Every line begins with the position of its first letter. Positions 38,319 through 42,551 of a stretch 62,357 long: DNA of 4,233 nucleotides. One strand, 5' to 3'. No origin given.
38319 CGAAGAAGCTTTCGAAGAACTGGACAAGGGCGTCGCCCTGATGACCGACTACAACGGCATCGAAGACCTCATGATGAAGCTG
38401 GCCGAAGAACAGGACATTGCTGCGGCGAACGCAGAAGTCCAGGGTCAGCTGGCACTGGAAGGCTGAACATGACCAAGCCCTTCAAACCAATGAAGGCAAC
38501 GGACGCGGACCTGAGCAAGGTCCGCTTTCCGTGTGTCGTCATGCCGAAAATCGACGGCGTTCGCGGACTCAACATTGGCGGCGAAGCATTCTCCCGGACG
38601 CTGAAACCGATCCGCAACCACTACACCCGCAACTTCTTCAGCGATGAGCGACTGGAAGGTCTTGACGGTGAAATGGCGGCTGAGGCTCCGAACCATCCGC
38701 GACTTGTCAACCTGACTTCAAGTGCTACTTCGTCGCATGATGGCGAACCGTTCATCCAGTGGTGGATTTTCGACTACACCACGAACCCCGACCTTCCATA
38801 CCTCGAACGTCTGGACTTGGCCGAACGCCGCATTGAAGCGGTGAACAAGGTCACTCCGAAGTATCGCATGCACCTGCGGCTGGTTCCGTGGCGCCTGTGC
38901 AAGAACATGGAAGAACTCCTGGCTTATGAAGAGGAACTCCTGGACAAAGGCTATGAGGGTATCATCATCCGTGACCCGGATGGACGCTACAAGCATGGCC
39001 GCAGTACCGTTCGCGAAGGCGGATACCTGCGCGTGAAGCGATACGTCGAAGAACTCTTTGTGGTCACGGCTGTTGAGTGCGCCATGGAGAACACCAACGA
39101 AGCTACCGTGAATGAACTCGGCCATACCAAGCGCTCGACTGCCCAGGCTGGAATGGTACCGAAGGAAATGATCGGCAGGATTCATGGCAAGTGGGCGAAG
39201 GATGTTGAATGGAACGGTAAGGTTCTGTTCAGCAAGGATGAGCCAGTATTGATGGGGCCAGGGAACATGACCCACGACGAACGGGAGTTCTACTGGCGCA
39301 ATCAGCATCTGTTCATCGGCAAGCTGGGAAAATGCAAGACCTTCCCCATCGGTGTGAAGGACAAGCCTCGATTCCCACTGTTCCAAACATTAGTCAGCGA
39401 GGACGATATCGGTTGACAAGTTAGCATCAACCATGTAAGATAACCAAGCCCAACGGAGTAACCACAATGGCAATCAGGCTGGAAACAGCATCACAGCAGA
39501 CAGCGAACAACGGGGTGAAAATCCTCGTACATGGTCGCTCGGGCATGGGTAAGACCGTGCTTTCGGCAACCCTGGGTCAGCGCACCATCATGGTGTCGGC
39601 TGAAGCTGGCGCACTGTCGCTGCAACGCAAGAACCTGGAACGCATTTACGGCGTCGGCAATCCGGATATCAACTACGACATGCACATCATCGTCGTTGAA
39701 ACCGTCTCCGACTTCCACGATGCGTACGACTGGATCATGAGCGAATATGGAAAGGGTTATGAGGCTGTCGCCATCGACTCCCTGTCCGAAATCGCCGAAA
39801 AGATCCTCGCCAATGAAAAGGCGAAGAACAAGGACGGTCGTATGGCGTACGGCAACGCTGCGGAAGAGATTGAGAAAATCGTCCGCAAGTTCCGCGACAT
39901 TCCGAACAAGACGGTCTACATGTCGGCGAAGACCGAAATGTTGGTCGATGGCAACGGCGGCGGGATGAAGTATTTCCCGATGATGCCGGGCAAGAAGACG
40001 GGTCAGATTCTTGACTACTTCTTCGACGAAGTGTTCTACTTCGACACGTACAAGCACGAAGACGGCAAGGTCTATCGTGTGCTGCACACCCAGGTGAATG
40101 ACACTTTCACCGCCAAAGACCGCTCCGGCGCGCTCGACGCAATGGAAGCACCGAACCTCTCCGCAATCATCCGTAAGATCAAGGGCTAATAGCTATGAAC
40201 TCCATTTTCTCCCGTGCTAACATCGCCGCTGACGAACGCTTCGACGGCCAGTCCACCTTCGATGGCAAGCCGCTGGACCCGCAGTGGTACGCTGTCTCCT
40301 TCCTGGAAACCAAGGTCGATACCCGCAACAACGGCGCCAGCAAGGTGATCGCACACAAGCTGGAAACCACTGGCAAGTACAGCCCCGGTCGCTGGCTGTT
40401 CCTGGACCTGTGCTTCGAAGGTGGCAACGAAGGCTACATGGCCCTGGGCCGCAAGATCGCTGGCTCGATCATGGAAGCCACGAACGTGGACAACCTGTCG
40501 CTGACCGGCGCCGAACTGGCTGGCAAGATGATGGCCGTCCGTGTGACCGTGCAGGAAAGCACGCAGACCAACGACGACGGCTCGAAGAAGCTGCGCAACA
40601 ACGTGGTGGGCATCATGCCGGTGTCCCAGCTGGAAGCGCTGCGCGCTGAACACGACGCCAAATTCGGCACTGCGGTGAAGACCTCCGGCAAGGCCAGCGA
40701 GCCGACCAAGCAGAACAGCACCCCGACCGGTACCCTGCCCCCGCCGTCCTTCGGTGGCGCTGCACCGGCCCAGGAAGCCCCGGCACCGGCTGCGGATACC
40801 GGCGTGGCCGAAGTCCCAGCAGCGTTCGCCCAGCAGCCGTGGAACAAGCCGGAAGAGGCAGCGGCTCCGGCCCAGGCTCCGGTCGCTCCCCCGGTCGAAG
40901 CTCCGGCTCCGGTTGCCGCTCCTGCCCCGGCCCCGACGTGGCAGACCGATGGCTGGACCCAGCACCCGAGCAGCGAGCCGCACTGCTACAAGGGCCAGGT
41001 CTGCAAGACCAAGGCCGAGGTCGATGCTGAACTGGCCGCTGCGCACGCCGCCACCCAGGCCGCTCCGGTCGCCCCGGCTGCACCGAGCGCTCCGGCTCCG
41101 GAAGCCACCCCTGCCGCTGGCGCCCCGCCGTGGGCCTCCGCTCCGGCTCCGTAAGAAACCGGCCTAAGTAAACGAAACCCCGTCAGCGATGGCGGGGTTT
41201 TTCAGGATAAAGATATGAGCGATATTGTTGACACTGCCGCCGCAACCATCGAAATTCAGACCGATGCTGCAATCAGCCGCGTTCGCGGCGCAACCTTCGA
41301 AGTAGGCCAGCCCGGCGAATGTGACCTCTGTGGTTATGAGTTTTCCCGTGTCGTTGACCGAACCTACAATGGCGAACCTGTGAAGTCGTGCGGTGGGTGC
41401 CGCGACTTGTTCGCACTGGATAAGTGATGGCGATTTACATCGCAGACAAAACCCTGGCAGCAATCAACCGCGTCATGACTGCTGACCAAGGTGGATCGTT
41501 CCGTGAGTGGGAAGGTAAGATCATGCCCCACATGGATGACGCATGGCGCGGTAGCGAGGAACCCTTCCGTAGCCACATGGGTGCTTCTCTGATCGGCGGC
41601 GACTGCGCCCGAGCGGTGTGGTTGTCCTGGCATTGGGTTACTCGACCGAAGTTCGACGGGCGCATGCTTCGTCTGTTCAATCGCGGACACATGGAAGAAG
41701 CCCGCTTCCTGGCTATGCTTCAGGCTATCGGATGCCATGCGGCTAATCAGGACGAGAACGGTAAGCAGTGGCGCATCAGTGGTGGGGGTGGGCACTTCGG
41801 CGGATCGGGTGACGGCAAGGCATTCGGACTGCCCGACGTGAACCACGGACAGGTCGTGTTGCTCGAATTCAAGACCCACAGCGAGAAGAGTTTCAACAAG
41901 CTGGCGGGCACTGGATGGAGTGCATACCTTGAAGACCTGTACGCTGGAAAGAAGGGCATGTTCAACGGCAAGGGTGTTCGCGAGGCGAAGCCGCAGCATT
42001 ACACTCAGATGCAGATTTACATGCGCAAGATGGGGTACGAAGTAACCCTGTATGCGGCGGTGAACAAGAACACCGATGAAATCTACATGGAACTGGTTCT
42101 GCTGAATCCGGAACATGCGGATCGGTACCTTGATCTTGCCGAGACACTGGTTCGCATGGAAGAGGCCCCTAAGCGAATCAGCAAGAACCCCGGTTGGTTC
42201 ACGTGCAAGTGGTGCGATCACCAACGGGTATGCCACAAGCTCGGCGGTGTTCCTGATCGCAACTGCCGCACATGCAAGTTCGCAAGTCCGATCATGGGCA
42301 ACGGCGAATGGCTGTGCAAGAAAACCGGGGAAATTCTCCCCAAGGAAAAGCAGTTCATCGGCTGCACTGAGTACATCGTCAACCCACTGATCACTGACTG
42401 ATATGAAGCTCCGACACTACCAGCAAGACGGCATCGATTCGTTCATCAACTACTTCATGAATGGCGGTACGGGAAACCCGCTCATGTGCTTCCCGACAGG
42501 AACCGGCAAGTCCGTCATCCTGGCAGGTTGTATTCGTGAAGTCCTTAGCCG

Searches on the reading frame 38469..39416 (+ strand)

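Call 88: search_protein_families(library=phrogs, proteins=[window:38469-39416:+], max_evalue=0.00001)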
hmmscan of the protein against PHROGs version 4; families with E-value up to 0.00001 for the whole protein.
window:38469-39416:+ (315 aa): 1 family
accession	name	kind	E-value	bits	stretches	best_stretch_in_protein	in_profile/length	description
phrog_114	-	DNA, RNA and nucleotide metabolism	4.8e-52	178.4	1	1-307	217-496/634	ATP-dependent DNA ligase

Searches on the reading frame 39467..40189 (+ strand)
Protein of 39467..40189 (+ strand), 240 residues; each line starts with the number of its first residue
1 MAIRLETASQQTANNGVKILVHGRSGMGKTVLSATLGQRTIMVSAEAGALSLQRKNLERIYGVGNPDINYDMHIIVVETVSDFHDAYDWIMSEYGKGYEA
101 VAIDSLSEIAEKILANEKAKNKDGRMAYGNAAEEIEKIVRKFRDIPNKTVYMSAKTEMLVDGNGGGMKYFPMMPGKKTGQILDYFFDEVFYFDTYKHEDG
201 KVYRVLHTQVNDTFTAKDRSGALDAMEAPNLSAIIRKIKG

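Call 88: search_protein_families(library=phrogs, proteins=[window:39467-40189:+], max_evalue=0.00001)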
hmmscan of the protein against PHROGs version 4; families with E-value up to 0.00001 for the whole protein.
window:39467-40189:+ (240 aa): 3 families
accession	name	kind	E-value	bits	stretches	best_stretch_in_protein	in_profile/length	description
phrog_124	-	DNA, RNA and nucleotide metabolism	2.1e-52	179.8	1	3-240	29-259/382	Sak4-like ssDNA annealing protein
phrog_32843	-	unknown function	6.6e-07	30.5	1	169-239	4-76/90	-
phrog_2872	-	DNA, RNA and nucleotide metabolism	5.7e-06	27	1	16-233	2-202/219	Sak4-like ssDNA annealing protein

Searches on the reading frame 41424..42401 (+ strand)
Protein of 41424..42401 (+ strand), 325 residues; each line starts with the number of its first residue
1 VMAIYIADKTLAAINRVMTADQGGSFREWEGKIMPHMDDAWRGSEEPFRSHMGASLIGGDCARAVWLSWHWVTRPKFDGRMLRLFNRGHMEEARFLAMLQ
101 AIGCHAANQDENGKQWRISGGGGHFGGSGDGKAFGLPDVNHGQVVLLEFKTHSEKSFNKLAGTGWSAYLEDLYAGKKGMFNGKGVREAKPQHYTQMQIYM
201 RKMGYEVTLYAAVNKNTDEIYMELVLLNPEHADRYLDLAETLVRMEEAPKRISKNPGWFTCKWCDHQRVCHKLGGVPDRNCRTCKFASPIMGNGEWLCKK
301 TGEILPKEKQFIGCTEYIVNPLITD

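Call 88: search_protein_families(library=phrogs, proteins=[window:41424-42401:+], max_evalue=0.00001)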
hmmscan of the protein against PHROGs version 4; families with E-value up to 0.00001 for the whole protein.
window:41424-42401:+ (325 aa): 1 family
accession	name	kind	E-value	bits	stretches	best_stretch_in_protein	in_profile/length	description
phrog_1990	-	DNA, RNA and nucleotide metabolism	4.1e-100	335.9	1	22-322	6-286/290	Cas4-domain exonuclease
